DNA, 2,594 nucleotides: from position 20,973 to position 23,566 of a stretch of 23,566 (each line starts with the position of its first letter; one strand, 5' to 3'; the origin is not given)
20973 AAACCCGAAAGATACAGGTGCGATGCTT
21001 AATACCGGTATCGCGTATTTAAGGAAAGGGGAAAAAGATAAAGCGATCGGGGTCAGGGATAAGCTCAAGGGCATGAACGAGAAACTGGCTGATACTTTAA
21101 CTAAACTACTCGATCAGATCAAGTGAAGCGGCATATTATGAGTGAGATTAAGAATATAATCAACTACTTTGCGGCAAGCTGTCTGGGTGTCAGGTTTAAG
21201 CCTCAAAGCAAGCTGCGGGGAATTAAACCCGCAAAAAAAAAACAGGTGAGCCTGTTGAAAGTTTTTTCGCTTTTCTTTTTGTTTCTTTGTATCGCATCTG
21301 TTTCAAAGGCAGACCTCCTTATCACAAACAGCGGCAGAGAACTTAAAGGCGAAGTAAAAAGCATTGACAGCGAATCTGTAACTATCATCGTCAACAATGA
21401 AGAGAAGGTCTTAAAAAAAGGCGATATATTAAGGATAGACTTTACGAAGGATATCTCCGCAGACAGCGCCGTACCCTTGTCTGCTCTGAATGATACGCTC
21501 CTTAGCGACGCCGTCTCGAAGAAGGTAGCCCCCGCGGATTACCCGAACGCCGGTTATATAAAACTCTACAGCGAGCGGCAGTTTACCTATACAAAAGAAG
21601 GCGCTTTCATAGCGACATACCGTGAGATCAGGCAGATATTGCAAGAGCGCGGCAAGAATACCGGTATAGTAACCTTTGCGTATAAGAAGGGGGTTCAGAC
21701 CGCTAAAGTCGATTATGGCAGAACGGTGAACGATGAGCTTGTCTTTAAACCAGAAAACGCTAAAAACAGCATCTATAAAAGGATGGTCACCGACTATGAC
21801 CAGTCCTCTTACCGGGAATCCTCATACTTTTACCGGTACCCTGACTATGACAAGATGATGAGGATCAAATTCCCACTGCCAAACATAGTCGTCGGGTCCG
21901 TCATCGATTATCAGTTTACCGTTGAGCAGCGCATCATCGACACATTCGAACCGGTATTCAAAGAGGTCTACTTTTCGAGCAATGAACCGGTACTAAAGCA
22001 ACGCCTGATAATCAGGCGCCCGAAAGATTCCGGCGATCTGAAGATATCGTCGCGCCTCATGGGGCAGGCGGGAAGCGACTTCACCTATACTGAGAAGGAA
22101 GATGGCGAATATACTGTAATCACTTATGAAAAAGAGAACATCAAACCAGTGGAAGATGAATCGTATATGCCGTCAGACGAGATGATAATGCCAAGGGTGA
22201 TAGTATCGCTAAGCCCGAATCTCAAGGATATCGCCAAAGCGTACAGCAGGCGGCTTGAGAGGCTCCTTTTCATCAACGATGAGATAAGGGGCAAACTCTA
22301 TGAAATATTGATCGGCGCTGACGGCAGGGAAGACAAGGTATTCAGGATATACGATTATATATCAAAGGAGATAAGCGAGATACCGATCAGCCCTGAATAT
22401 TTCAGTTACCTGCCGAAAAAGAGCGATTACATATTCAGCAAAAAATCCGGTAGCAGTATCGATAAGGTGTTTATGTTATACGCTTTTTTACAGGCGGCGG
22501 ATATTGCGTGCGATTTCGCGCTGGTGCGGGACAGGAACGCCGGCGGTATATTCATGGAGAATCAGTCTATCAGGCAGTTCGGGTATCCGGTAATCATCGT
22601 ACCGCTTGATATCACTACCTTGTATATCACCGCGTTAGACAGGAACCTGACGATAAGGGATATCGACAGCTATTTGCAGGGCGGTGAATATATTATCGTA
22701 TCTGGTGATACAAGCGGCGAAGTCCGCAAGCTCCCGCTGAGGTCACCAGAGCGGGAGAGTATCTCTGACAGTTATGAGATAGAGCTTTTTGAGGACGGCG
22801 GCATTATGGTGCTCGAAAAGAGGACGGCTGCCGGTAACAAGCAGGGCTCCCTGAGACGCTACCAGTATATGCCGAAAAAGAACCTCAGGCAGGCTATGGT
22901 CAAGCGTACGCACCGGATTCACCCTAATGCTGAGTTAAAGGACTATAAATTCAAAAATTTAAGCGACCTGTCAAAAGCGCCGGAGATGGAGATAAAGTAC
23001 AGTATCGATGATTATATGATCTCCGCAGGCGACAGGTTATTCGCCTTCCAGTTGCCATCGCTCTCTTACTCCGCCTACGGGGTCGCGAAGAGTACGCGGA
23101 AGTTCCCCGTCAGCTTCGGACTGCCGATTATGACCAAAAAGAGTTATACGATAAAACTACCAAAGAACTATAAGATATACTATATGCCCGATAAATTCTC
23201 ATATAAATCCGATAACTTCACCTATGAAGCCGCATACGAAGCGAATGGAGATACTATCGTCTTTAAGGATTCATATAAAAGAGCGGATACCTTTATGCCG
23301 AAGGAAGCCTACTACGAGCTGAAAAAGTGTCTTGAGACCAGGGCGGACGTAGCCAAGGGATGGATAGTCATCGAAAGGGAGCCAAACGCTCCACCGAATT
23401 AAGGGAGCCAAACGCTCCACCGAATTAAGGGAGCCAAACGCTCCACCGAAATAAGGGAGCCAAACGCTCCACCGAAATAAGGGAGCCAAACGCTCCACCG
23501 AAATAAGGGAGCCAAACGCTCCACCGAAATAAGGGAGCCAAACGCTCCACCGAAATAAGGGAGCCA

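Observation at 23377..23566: Hairpin-forming 26-bp tandem array (at least 7 copies, runs off the window) seeded inside the last codons of the DUF3857 gene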

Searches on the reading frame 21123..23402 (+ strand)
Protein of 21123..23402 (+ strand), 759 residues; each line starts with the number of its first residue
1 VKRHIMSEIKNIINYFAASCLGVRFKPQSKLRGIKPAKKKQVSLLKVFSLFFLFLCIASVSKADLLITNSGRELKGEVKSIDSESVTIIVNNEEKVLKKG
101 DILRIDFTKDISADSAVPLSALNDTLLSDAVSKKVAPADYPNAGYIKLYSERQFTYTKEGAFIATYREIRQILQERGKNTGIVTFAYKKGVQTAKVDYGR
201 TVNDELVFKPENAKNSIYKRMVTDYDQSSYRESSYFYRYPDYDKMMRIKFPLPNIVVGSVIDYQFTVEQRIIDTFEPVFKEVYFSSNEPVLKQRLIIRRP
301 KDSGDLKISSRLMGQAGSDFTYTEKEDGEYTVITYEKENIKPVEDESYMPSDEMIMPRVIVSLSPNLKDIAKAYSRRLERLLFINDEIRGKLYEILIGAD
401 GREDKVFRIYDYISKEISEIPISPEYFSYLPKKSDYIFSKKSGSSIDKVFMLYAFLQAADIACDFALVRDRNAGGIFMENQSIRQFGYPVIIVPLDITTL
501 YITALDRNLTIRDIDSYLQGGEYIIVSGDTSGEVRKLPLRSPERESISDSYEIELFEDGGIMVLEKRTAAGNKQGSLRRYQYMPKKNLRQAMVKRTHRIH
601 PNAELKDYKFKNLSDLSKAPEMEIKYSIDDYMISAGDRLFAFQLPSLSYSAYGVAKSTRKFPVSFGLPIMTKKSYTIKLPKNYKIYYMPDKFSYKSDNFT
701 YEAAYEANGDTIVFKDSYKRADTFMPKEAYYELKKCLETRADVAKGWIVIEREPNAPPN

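Call 11: find_encoding_contigs(protein=window:21138-23402:+, flank=10000, max_places=10)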
Protein window:21138-23402:+ (754 aa): no gene with exactly this product is on record in the collection.

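Call 12: find_encoding_contigs(protein=window:21123-23402:+, flank=10000, max_places=10)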
Protein window:21123-23402:+ (759 aa): no gene with exactly this product is on record in the collection.

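Call 17: search_protein_families(library=pfam, proteins=[window:21123-23402:+])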
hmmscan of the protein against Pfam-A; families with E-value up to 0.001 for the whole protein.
window:21123-23402:+ (759 aa): 1 family
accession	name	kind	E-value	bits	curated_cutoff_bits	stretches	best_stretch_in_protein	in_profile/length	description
PF12969.12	DUF3857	-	2e-11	44.7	24.6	1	163-343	6-169/170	Domain of Unknown Function with PDB structure (DUF3857)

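Call 19: find_homologous_proteins(query=window:21123-23402:+)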
Query window:21123-23402:+ (759 aa): 38 proteins with E <= 0.001 among 8000 candidates.
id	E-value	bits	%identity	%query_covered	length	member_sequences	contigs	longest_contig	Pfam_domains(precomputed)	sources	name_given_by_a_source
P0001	0.0e+0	1669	100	99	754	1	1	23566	PF12969.13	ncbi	-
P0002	9.8e-255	866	56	93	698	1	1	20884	PF12969.13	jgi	jgi:hypothetical protein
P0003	1.9e-242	825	56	91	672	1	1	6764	PF12969.13,PF01841.26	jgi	jgi:hypothetical protein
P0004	7.5e-239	813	53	94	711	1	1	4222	PF12969.13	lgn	-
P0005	9.8e-233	793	51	94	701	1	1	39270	PF12969.13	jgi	jgi:hypothetical protein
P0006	1.1e-208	713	47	94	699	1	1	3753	PF12969.13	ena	-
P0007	4.2e-12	63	25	29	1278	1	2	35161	PF12969.13,PF01841.26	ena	-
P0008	4.3e-11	60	22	65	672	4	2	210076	PF12969.13,PF01841.26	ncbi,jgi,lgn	-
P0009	5.0e-11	60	21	65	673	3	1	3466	PF01841.26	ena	-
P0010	5.5e-11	60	21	65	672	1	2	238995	PF01841.26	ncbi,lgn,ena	-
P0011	8.2e-11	59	21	59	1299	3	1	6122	PF14559.13,PF13431.13,PF12969.13,PF13432.13,PF13428.13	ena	-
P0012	1.0e-10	59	22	65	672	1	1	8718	PF12969.13,PF01841.26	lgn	-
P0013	2.7e-10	58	21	56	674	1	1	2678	PF12969.13,PF01841.26,PF04473.19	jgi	jgi:hypothetical protein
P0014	4.5e-10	57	21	56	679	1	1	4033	PF12969.13,PF01841.26,PF04473.19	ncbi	-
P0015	5.4e-10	57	21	65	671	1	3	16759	PF12969.13,PF01841.26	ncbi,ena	-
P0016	6.5e-10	56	21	56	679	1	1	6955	PF12969.13,PF01841.26,PF04473.19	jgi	-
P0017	7.0e-10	56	22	65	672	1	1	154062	PF12969.13,PF01841.26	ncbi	-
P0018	4.1e-9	54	21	65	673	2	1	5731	PF12969.13,PF01841.26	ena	-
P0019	1.5e-8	52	21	50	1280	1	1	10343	PF12969.13,PF24656.2,PF01841.26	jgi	jgi:transglutaminase-like putative cysteine protease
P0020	3.4e-8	51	20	65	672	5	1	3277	PF12969.13,PF01841.26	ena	-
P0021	9.2e-8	49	21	79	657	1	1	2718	PF12969.13,PF01841.26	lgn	-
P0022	1.0e-7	49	20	59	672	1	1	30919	PF12969.13,PF01841.26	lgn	-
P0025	2.2e-7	48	19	65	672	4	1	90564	PF12969.13,PF01841.26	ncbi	-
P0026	2.7e-7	48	20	59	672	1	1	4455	PF12969.13,PF01841.26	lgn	-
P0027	3.7e-7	47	20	59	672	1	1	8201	PF12969.13,PF01841.26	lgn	-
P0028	3.9e-7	47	20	65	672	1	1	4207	PF12969.13,PF01841.26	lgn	-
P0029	4.4e-7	47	21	65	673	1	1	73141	PF12969.13,PF01841.26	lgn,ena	-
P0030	5.9e-7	46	22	65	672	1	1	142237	PF12969.13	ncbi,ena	-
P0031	1.8e-6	45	21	54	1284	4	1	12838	PF12969.13,PF01841.26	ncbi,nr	ncbi:MAG: DUF3857 domain-containing protein [Verrucomicrobiae bacterium]|nr:DUF3857 domain-containin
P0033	1.9e-6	45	20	63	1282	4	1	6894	PF12969.13,PF01841.26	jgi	jgi:transglutaminase-like putative cysteine protease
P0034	1.9e-6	45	20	65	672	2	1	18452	PF12969.13,PF01841.26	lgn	-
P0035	7.9e-6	43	27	26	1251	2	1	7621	PF14559.13,PF12969.13,PF13428.13,PF07719.24,PF01841.26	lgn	-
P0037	3.6e-5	41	22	57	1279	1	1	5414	PF12969.13,PF01841.26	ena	-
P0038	8.9e-5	39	23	48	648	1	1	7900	PF12969.13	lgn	-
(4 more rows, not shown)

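Call 20: find_encoding_contigs(protein=P0001, flank=10000)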
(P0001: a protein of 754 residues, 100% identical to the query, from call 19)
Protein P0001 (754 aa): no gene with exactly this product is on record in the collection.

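Call 22: find_encoding_contigs(protein=P0002, flank=10000)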
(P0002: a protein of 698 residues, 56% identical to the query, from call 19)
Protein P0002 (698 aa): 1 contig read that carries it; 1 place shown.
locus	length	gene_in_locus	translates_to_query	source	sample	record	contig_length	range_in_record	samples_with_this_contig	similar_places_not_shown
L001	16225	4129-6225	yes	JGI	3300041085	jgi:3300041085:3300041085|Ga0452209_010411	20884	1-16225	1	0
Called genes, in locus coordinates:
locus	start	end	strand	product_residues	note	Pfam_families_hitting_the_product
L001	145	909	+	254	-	PF01590:GAF, PF13185:GAF_2 (weak), PF00990:GGDEF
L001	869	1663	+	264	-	PF00578:AhpC-TSA, PF08534:Redoxin, PF13098:Thioredoxin_2, PF13905:Thioredoxin_8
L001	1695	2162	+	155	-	PF00578:AhpC-TSA, PF08534:Redoxin, PF13905:Thioredoxin_8 (weak)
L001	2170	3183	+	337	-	PF01207:Dus, PF01180:DHO_dh (faint), PF00977:His_biosynth (weak)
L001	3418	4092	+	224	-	-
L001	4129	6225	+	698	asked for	PF12969:DUF3857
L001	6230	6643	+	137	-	PF01894:YjbQ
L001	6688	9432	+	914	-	PF07244:POTRA, PF08479:POTRA_2 (faint), PF07244:POTRA, PF01103:Omp85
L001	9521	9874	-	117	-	-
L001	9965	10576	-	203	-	PF00258:Flavodoxin_1 (weak), PF02525:Flavodoxin_2 (weak), PF03358:FMN_red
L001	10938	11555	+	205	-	PF01066:CDP-OH_P_transf (faint)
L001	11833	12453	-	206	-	-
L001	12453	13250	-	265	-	PF01578:Cytochrom_C_asm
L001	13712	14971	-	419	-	PF00515:TPR_1 (faint), PF07719:TPR_2 (faint), PF13174:TPR_6 (faint), PF13181:TPR_8 (faint), PF13414:TPR_11 (faint), PF13432:TPR_16 (weak), PF14559:TPR_19, PF01987:AIM24 (weak), +4 more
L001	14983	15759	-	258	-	PF00005:ABC_tran, PF02463:SMC_N (faint), PF13476:AAA_23 (weak), PF13304:AAA_21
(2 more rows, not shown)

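Call 23: find_encoding_contigs(protein=P0005, flank=10000)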
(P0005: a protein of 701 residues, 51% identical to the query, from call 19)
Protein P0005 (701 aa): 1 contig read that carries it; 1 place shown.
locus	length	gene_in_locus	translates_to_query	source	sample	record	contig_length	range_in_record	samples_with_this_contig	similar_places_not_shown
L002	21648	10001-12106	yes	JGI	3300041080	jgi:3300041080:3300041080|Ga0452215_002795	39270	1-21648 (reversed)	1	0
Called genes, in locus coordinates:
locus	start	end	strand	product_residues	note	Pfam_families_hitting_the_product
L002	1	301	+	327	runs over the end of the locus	PF13185:GAF_2, PF01590:GAF, PF13492:GAF_3 (weak), PF00990:GGDEF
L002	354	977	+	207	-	PF13728:TraF (faint), PF00578:AhpC-TSA, PF08534:Redoxin, PF00085:Thioredoxin (faint), PF13098:Thioredoxin_2, PF13905:Thioredoxin_8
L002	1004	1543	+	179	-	PF00578:AhpC-TSA, PF08534:Redoxin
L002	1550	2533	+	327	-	PF01207:Dus, PF01180:DHO_dh (faint), PF00977:His_biosynth (weak)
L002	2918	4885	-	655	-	PF00805:Pentapeptide, PF13576:Pentapeptide_3 (faint), PF13599:Pentapeptide_4, PF00805:Pentapeptide, PF25296:Decapeptide (weak), PF00805:Pentapeptide, PF13599:Pentapeptide_4, PF00805:Pentapeptide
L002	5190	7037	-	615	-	PF13231:PMT_2 (weak), PF13424:TPR_12 (weak), PF13414:TPR_11 (weak), PF13432:TPR_16, PF14559:TPR_19 (weak), PF00515:TPR_1, PF07719:TPR_2, PF13424:TPR_12 (weak), +9 more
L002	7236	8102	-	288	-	PF02219:MTHFR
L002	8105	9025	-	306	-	PF01040:UbiA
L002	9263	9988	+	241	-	-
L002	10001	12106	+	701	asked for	PF12969:DUF3857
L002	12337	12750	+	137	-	PF01894:YjbQ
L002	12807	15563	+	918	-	PF07244:POTRA, PF08479:POTRA_2 (faint), PF07244:POTRA, PF01103:Omp85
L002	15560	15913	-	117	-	-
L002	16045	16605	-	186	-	PF22297:PccH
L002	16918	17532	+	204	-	-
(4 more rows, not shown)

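Call 29: find_related_loci(query=A1, collection=genome_contigs, flank=5000)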
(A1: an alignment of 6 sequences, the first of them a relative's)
Query A1 (754 aa) in genome_contigs; peptide patterns used: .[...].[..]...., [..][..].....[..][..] (x = any residue, [..] = any of these).
45 stretches matched a pattern, but none encodes a relative of the query by tblastn (E <= 1e-3).

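Call 30: find_related_loci(query=A1, collection=metagenome_contigs, flank=5000)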
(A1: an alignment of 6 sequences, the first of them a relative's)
Query A1 (754 aa) in metagenome_contigs; peptide patterns used: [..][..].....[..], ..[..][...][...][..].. (x = any residue, [..] = any of these).
189 stretches matched a pattern, but none encodes a relative of the query by tblastn (E <= 1e-3).

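Call 37: find_encoding_contigs(protein=P0004, flank=5000)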
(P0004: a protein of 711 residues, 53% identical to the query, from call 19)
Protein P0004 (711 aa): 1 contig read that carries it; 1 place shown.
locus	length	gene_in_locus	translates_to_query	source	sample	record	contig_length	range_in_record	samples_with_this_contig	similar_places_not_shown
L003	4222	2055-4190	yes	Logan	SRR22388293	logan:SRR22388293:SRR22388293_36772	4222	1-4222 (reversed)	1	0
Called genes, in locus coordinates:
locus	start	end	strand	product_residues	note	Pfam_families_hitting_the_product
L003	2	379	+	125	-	?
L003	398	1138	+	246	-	PF20260:PUA_4 (faint), PF04452:Methyltrans_RNA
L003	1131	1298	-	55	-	-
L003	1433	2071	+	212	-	PF21033:RMD1-3 (faint), PF07719:TPR_2 (faint), PF13174:TPR_6 (faint), PF13181:TPR_8 (faint), PF00515:TPR_1 (faint), PF12895:ANAPC3 (faint), PF13424:TPR_12 (faint), PF13414:TPR_11 (weak), +5 more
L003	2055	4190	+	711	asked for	PF12969:DUF3857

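Call 38: find_encoding_contigs(protein=P0003, flank=5000)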
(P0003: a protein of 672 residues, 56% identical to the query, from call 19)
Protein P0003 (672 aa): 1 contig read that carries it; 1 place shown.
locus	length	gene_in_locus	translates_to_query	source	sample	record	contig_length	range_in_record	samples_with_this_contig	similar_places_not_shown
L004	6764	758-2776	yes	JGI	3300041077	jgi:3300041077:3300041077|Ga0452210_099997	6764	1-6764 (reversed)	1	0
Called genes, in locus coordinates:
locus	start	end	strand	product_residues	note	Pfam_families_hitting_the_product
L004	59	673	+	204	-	-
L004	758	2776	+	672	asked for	PF01841:Transglut_core (faint), PF12969:DUF3857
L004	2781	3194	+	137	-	PF01894:YjbQ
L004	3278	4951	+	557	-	PF08478:POTRA_1 (faint), PF07244:POTRA, PF08479:POTRA_2 (faint), PF07244:POTRA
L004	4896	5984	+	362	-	PF01103:Omp85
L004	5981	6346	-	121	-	PF07238:PilZ (weak)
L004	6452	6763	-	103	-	?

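Call 39: find_encoding_contigs(protein=P0006, flank=5000)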
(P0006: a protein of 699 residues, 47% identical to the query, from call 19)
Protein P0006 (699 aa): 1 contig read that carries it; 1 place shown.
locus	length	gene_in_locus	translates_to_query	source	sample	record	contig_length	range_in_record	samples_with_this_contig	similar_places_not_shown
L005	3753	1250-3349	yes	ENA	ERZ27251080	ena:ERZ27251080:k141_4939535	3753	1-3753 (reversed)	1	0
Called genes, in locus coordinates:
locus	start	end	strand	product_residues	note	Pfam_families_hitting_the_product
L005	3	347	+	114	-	?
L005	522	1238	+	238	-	PF00515:TPR_1 (faint), PF07719:TPR_2 (faint), PF13176:TPR_7 (faint), PF13181:TPR_8 (faint), PF13424:TPR_12 (faint), PF13428:TPR_14 (faint), PF13431:TPR_17 (faint), PF13414:TPR_11 (weak), +2 more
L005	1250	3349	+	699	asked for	PF12969:DUF3857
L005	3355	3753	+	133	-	?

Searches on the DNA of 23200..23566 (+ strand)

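Call 33: search_rna_families(source=window, start=23200, end=23566, threshold=evalue, max_evalue=10)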
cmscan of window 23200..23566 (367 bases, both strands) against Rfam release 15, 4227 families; matches with E-value up to 10: 1.
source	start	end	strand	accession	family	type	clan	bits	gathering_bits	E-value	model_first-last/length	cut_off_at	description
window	23243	23303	+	RF01894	PCA3_2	Gene; lncRNA;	-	6.2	100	7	342-409/409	no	Prostate cancer antigen RNA 3 conserved region 2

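Call 55: search_dna_similar(query=window:23300-23566:+, collection=plasmids, mode=distant, max_evalue=0.01, max_rows=10)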
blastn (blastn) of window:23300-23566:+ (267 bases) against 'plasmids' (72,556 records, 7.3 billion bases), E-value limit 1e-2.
No match.

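Call 56: search_dna_similar(query=window:23300-23566:+, collection=phages, mode=distant, max_evalue=0.01, max_rows=10)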
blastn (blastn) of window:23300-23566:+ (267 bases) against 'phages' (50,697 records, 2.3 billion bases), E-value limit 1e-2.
No match.
